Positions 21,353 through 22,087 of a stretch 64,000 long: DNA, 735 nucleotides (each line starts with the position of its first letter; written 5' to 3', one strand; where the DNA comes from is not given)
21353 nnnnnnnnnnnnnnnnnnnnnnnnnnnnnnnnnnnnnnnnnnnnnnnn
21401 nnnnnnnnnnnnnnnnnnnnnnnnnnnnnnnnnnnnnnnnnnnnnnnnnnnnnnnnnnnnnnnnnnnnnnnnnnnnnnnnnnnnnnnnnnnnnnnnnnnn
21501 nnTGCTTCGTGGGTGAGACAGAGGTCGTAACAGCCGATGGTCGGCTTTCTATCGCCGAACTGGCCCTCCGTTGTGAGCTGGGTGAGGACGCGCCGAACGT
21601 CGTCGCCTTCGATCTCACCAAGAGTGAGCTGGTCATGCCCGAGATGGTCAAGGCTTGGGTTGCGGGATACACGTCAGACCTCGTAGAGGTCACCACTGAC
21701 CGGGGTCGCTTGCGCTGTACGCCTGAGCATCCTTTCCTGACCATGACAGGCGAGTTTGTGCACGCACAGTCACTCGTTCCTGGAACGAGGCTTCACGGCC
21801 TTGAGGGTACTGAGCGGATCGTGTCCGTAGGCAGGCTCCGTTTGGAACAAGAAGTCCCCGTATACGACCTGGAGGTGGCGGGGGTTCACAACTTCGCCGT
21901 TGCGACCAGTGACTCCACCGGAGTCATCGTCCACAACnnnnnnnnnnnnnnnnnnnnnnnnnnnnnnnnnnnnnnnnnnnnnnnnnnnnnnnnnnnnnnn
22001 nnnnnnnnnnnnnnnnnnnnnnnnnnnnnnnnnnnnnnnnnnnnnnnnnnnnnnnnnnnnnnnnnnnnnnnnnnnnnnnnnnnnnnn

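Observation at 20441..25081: nrdJ invaded by two different inteins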

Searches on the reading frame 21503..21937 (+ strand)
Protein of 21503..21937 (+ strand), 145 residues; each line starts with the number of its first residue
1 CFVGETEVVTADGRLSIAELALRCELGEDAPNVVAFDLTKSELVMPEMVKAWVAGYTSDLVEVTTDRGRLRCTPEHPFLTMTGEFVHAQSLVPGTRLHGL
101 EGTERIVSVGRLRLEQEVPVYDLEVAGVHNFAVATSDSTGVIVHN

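Call 5: search_protein_families(library=pfam, proteins=[window:21503-21937:+], max_evalue=0.1)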
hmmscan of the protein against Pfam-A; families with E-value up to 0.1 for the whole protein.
window:21503-21937:+ (145 aa): 2 families
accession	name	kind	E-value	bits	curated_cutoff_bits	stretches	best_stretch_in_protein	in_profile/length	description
PF14890.11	Intein_splicing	-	8.1e-12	45.6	35.8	2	22-85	17-78/155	Intein splicing domain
PF07591.16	PT-HINT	-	5.4e-09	36.9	27.7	1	33-145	20-136/137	Pretoxin HINT domain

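Call 6: search_protein_families(library=ncbifam, proteins=[window:21503-21937:+], max_evalue=0.1)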
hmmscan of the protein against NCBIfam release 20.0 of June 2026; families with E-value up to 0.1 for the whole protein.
window:21503-21937:+ (145 aa): 6 families
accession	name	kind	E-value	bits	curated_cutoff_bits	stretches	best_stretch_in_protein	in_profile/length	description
TIGR01445.1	intein_Nterm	domain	6.7e-11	43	24.5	1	1-80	1-83/83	intein N-terminal splicing region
NF052663.1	RtcB_rel_intein2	exception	7.4e-09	35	1050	1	1-97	78-170/626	intein-containing RctB family protein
TIGR01443.1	intein_Cterm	domain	1.4e-05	25.1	15.6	1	119-145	1-23/24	intein C-terminal splicing region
NF005852.0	PRK07773.1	equivalog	1.4e-05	23.6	780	1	1-83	398-477/886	replicative DNA helicase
NF011418.0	PRK14845.1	equivalog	0.0092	13.7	756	1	49-119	82-158/1049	translation initiation factor IF-2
NF003158.0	PRK04132.1-3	equivalog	0.093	9.7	1750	0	1-97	62-167/1437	replication factor C small subunit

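Call 7: find_homologous_proteins(query=window:21503-21937:+, max_evalue=0.001)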
Query window:21503-21937:+ (145 aa): 4 proteins with E <= 0.001 among 56 candidates.
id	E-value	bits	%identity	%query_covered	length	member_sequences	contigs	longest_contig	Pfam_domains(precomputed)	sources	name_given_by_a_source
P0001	4.6e-30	123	80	52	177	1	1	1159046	PF07591.16,PF02867.21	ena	-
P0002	6.5e-10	57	39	74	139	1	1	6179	PF14890.12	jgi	jgi:hypothetical protein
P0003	8.3e-7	47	64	32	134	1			PF02867.21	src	-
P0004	1.1e-6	47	55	38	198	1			PF02867.21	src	-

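Call 15: search_protein_representatives(protein=window:21503-21937:+)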
Query: 145 residues. Proteins with E-value up to 0.001 (for the whole library): 1822; up to 1e-10: 261; up to 1e-30: 6. The best 150 are listed.
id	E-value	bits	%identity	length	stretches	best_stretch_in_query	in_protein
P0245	4.3e-50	185.8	36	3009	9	1-145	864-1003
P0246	1.5e-35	138.7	35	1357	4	1-145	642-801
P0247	2.8e-35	137.9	35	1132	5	1-143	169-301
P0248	2.1e-33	131.8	33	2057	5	1-145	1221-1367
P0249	1.3e-32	129.2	49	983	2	1-145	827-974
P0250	3.9e-32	127.7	34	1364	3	1-145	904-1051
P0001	1.5e-30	122.6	80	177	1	70-145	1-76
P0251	1.8e-30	122.3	39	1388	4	1-145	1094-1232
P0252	4.7e-29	117.7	43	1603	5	1-97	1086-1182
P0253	8.1e-28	113.7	42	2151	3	1-101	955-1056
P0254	1.9e-27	112.5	48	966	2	1-105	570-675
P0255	1.2e-26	109.9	29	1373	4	1-145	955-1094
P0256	1.2e-26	109.9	42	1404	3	1-99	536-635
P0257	3.6e-26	108.3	32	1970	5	18-145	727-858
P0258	8.3e-26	107.2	37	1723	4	1-94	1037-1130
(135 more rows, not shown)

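Call 21: search_solved_structures(query=window:21503-21937:+, max_evalue=0.001, show_alignments=1)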
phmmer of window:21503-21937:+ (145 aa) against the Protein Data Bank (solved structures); distinct sequences matched with E-value up to 0.001: 3.
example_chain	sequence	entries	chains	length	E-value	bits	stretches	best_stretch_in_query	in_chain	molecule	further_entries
2lwy_A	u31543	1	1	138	0.00011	25.7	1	2-145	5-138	BACTERIAL INTEIN-LIKE DOMAIN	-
6rpp_A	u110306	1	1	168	0.00028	24.4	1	51-132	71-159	Cell division control protein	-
8ubs_A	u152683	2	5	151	0.00052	23.6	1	2-132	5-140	NrdJ-1 | Nrdj-1 intein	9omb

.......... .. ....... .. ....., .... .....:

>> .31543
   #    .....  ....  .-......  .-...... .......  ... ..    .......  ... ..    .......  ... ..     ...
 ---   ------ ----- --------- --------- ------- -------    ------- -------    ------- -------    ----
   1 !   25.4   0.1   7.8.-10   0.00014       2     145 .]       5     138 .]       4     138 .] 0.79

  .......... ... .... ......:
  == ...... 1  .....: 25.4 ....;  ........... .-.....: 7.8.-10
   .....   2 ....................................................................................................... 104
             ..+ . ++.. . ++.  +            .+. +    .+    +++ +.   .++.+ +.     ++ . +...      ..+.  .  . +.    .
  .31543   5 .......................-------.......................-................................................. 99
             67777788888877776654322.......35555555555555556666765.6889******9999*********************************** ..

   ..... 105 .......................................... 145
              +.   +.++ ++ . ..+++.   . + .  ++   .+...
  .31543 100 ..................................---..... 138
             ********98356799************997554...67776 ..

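Call 28: search_solved_structures(query=window:21503-21937:+, max_evalue=0.01, show_alignments=4)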
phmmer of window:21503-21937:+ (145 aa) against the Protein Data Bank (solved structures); distinct sequences matched with E-value up to 0.01: 3.
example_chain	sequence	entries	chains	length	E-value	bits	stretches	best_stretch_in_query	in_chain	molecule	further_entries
2lwy_A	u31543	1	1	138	0.00011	25.7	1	2-145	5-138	BACTERIAL INTEIN-LIKE DOMAIN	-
6rpp_A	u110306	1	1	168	0.00028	24.4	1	51-132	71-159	Cell division control protein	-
8ubs_A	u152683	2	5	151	0.00052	23.6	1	2-132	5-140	NrdJ-1 | Nrdj-1 intein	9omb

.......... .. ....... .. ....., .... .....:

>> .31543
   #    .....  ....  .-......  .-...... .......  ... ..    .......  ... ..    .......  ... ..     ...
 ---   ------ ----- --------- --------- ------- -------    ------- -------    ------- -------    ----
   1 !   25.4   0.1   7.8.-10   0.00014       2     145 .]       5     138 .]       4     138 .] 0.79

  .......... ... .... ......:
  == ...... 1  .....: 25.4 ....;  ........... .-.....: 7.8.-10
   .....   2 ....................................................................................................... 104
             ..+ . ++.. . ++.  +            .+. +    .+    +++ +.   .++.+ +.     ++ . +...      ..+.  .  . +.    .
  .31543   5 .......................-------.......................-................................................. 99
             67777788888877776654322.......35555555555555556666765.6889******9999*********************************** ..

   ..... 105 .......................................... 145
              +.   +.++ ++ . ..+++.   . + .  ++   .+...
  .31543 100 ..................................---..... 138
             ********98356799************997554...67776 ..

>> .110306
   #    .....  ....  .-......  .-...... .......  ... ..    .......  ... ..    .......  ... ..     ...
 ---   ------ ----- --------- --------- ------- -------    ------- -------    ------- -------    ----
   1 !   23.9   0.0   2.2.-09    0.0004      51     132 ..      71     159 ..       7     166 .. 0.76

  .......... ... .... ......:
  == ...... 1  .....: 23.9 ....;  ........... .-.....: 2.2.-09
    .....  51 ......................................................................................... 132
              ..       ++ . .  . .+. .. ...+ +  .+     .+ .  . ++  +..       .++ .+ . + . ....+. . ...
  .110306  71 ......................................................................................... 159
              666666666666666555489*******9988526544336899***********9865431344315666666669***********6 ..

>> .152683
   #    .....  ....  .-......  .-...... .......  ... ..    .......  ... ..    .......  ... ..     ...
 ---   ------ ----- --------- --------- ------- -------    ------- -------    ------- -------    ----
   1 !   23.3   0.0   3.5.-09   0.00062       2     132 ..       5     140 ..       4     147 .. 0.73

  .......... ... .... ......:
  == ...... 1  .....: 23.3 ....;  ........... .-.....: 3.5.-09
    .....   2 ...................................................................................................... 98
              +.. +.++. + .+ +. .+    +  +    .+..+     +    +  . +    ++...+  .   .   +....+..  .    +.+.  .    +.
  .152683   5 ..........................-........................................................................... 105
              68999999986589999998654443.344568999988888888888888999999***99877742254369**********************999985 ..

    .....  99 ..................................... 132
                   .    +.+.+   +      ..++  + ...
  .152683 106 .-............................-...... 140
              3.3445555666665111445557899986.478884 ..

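Call 42: predict_structure(alignment_id=A1)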
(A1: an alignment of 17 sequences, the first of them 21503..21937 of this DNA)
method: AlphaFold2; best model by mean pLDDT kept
length: 145 residues; sequences in the alignment: 17
mean_pLDDT: 96.3   pTM: 0.89
mean pLDDT of the five models: 96.3, 96.1, 95.6, 95.6, 94.4
residues with pLDDT >= 90: 138; 70-90: 7; 50-70: 0; < 50: 0
segments of 3 or more residues with pLDDT < 50: none
pLDDT, mean of each block of 10 residues (from residue 1): 97 96 95 97 96 98 96 98 97 98 97 98 95 90 96
secondary structure, 60 per line:
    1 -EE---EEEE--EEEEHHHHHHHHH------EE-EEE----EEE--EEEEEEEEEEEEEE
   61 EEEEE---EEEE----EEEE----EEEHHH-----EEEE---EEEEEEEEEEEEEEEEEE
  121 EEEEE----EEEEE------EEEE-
elements in order: E7-10 E13-16 H17-25 E35-37 E42-44 E47-65 E69-72 E77-80 E85-87 E96-99 E103-125 E130-134 E141-144

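Call 46: fold_search(model_id=the predicted structure, library=pdb)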
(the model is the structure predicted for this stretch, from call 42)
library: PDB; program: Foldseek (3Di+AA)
matches with E <= 10: 340; with E <= 0.001: 65
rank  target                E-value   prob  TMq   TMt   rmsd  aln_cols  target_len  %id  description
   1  2lwy_MODEL_1_A        3.7e-10  1.00  0.85  0.89   1.6       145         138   24  Solution Structure of Bacterial Intein-Like domain from Clostridium thermocellum (released 2013-05-08)
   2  6y75_B                1.3e-09  1.00  0.83  0.80   2.4       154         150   19  BIL2 domain from T.thermophila BUBL1 locus (C1A-N143A) (released 2021-02-03)
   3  4o1r                  2.0e-09  1.00  0.78  0.79   2.6       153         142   29  Crystal structure of NpuDnaB intein (released 2014-03-19)
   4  6tmm_BBB              2.2e-09  1.00  0.82  0.77   2.8       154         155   20  BIL2 domain from T.thermophila BUBL1 locus (C1A-N143A) (released 2020-12-16)
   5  6y75_A                2.4e-09  1.00  0.82  0.78   2.7       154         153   19  BIL2 domain from T.thermophila BUBL1 locus (C1A-N143A) (released 2021-02-03)
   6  6tmm_AAA              2.5e-09  1.00  0.81  0.76   2.9       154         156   20  BIL2 domain from T.thermophila BUBL1 locus (C1A-N143A) (released 2020-12-16)
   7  1mi8                  2.8e-09  1.00  0.78  0.80   2.4       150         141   23  2.0 Angstrom crystal structure of a DnaB intein from Synechocystis sp. PCC 6803 (released 2003-08-19)
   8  2imz_B                4.2e-09  1.00  0.79  0.81   2.5       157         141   24  Crystal structure of Mtu recA intein splicing domain (released 2007-05-01)
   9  6frh_A                4.9e-09  1.00  0.78  0.71   2.7       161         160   22  Crystal structure of Ssp DnaB Mini-Intein variant M86 (released 2019-01-30)
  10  8ubs_A                6.3e-09  1.00  0.84  0.81   2.1       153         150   24  Crystal structure of NrdJ-1 split intein fusion (released 2024-10-09)
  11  3ifj_A                9.0e-09  1.00  0.80  0.83   2.3       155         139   24  Crystal structure of Mtu recA intein, splicing domain (released 2009-10-06)
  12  6frg                  1.0e-08  1.00  0.78  0.72   4.9       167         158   20  Crystal structure of G-1F mutant of Ssp DnaB Mini-Intein variant M86 (released 2019-01-30)
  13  6rpq                  1.2e-08  1.00  0.78  0.48   3.4       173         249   23  Crystal structure of PhoCDC21-1 intein (released 2019-08-14)
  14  7cfv_MODEL_1_A        1.4e-08  1.00  0.78  0.82   2.6       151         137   19  Solution NMR structure of DnaX mini intein from Spirulina platensis (released 2020-12-23)
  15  6frh_B                1.4e-08  1.00  0.76  0.74   3.6       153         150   22  Crystal structure of Ssp DnaB Mini-Intein variant M86 (released 2019-01-30)
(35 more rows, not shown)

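Call 47: find_related_loci(query=A1, collection=viral_contigs, flank=3000)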
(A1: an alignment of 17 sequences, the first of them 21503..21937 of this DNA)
Query A1 (145 aa) in viral_contigs; peptide patterns used: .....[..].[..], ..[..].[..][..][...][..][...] (x = any residue, [..] = any of these).
122 stretches matched a pattern; 56 encode a relative of the query (tblastn E <= 1e-3); 56 distinct loci.
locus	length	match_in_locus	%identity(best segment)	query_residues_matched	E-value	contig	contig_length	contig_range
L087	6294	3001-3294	51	1-97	3e-25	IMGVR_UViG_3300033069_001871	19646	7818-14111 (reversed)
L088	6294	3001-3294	51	1-97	3e-25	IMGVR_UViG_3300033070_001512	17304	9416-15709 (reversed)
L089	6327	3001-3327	47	1-111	3e-24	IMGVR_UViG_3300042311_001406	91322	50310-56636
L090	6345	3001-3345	41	1-114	3e-22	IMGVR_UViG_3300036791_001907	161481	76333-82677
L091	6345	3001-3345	40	1-118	2e-20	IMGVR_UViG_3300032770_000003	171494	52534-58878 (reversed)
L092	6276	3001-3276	34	1-97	2e-12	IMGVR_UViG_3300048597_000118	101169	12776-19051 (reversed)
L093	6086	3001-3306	36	1-101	3e-12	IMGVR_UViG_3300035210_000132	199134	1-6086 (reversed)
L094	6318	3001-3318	34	1-108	3e-11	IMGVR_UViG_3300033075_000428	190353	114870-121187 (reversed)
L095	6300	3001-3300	32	1-100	7e-11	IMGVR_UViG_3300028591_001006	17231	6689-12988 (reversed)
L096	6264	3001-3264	31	1-94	3e-10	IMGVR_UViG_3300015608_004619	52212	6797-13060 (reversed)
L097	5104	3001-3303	32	1-100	6e-10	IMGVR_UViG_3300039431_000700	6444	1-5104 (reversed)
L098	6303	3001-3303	32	1-100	7e-10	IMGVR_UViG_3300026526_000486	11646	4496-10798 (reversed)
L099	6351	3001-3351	27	1-136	7e-10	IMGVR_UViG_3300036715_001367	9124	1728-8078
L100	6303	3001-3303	32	1-100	7e-10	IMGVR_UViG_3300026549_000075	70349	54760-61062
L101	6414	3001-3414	27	1-145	1e-9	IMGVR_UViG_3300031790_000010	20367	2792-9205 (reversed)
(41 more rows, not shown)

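Call 48: search_dna_similar(query=window:21503-21937:+, collection=phages, mode=protein, max_evalue=0.001, max_rows=15)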
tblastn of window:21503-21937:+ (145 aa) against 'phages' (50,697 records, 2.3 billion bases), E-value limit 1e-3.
Records with a match: 5; places in all: 6; records where one place covers at least 80% of the query: 2.
Best place of each record, by identity: <60% 5.
By first word of the organism name: Sphingomonas 2; Streptococcus 1; Bacillus 1; Aphanizomenon 1.
By host as written in the record: Sphingomonas paucimobilis, Felix d'Herelle Reference Center for Phages host ... 2; Streptococcus agalactiae 1; Bacillus cereus 1; Aphanizomenon flos-aquae 1.
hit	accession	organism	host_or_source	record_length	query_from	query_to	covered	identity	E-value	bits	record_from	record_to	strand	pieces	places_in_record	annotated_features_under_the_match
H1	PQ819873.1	Streptococcus phage vB_SagM-GXN1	Streptococcus agalactiae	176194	1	145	100%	31.4%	2e-13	71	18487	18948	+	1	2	none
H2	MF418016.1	Bacillus phage vB_BceM-HSE3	Bacillus cereus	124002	1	145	100%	29.7%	2e-7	54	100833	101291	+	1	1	ATP-dependent helicase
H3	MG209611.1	Aphanizomenon phage vB_AphaS-CL131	Aphanizomenon flos-aquae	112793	1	100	69%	35.6%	6e-10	62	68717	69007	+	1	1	dCTP deaminase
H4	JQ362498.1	Sphingomonas phage PAU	Sphingomonas paucimobilis, Felix ...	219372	65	145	56%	35.8%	2e-8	57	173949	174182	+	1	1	246: gp246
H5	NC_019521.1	Sphingomonas phage PAU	Sphingomonas paucimobilis, Felix ...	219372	65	145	56%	35.8%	2e-8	57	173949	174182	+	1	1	246: ribonucleotide reductase large subunit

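Call 51: search_protein_families(library=pfam, proteins=[L087:3001-3924:+, L089:3001-3906:+, L091:3001-3879:+], max_evalue=0.01)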
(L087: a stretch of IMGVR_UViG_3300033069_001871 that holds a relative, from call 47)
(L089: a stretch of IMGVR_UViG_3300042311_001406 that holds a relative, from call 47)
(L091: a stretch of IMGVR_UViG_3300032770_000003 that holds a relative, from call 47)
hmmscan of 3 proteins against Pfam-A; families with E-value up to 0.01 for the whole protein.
L087:3001-3924:+ (308 aa): 3 families
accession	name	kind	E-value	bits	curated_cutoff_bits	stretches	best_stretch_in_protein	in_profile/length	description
PF13392.12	HNH_3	-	8.3e-15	54.6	24.8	1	133-172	5-44/46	HNH endonuclease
PF14890.11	Intein_splicing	-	1.2e-12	48.4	35.8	1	47-295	37-149/155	Intein splicing domain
PF07591.16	PT-HINT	-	0.0011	19.6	27.7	0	266-308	94-136/137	Pretoxin HINT domain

L089:3001-3906:+ (302 aa): 2 families
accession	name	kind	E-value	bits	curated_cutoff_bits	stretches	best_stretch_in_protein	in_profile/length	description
PF13392.12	HNH_3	-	4.9e-14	52.1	24.8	1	132-171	5-44/46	HNH endonuclease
PF14890.11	Intein_splicing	-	5.8e-13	49.4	35.8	1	12-302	7-155/155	Intein splicing domain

L091:3001-3879:+ (293 aa): 2 families
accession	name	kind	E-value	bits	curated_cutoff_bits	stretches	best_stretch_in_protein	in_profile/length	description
PF13392.12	HNH_3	-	4.3e-11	42.7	24.8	1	126-163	3-40/46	HNH endonuclease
PF14890.11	Intein_splicing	-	5.1e-09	36.6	35.8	1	29-278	23-146/155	Intein splicing domain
